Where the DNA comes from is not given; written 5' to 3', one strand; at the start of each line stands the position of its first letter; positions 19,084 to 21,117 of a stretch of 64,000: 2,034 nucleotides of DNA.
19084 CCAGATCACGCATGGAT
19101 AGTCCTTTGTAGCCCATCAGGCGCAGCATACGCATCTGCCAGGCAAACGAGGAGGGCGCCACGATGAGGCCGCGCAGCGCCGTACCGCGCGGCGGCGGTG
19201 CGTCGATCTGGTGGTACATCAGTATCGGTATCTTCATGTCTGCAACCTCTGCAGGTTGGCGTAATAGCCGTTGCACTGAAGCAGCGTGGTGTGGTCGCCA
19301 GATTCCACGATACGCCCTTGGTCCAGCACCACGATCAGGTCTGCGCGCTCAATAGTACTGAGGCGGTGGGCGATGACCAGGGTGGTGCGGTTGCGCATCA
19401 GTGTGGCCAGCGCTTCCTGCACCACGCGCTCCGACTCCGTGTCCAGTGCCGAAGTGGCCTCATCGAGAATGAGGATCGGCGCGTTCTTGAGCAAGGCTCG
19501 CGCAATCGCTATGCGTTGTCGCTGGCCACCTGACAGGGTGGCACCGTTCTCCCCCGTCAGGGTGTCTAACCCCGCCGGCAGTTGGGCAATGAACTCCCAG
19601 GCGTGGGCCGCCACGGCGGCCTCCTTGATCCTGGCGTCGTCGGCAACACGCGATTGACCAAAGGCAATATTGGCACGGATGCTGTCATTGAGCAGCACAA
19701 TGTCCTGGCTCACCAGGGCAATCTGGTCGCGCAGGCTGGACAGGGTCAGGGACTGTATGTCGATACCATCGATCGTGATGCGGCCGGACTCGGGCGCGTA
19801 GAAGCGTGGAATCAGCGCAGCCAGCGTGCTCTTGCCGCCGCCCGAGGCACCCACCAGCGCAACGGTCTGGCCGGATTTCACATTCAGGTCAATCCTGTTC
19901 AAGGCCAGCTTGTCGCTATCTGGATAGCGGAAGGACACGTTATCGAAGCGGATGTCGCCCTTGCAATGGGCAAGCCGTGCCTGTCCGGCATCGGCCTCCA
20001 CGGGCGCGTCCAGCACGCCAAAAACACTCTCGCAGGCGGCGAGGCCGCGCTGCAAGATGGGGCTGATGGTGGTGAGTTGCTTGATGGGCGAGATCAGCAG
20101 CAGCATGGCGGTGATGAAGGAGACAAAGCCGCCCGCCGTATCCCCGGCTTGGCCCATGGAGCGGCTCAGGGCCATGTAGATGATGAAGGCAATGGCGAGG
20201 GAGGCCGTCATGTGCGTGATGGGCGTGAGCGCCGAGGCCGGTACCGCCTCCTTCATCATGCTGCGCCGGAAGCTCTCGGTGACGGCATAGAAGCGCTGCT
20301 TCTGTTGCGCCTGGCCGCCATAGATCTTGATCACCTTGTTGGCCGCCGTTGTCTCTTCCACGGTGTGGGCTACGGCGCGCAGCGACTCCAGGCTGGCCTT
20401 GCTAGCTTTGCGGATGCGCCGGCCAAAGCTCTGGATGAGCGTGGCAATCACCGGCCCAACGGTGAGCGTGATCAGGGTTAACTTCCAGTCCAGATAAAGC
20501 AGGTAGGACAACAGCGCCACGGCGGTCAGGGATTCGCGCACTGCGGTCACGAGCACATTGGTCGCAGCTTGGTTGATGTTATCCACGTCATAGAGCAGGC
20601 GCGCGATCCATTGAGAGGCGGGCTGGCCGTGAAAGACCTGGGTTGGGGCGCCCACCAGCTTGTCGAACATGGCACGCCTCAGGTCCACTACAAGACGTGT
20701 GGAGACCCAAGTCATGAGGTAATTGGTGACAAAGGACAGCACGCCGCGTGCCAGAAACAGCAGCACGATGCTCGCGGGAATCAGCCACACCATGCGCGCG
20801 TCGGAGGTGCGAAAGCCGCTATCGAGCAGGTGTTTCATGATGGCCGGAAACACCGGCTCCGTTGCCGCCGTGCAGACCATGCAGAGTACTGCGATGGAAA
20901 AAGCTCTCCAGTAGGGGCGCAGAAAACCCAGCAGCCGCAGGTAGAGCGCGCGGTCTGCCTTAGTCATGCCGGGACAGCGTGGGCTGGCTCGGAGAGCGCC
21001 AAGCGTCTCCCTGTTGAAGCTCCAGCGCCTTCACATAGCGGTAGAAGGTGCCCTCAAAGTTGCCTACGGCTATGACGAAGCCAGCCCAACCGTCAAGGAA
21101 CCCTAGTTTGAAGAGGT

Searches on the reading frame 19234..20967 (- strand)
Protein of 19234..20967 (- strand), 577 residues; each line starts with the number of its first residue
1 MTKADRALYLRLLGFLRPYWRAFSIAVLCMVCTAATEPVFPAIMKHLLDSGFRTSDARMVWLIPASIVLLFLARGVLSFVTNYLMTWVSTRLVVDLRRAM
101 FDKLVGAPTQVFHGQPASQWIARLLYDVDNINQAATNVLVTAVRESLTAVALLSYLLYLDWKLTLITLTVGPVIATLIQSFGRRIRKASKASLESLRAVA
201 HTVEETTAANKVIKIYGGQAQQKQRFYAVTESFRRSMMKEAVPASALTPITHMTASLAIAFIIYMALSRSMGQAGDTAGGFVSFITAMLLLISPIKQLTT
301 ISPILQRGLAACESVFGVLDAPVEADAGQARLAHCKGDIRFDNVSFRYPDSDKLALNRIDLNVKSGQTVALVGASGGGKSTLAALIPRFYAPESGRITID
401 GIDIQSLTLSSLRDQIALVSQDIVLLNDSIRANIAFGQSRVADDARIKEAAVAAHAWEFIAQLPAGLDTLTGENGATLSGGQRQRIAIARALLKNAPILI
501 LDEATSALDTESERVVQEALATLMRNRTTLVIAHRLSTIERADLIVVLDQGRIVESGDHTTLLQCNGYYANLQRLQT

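Call 76: search_protein_families(library=pfam, proteins=[window:19234-20967:-], max_evalue=0.00001)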
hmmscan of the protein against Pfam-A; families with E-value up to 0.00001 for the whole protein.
window:19234-20967:- (577 aa): 3 families
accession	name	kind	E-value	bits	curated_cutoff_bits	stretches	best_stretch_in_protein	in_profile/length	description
PF00664.28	ABC_membrane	-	3e-44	152.2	28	1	25-294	3-273/274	ABC transporter transmembrane region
PF00005.33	ABC_tran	-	2.3e-33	116.1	25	1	356-506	1-137/137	ABC transporter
PF02463.25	SMC_N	-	5.3e-08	33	40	1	477-546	136-209/220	RecF/RecN/SMC N terminal domain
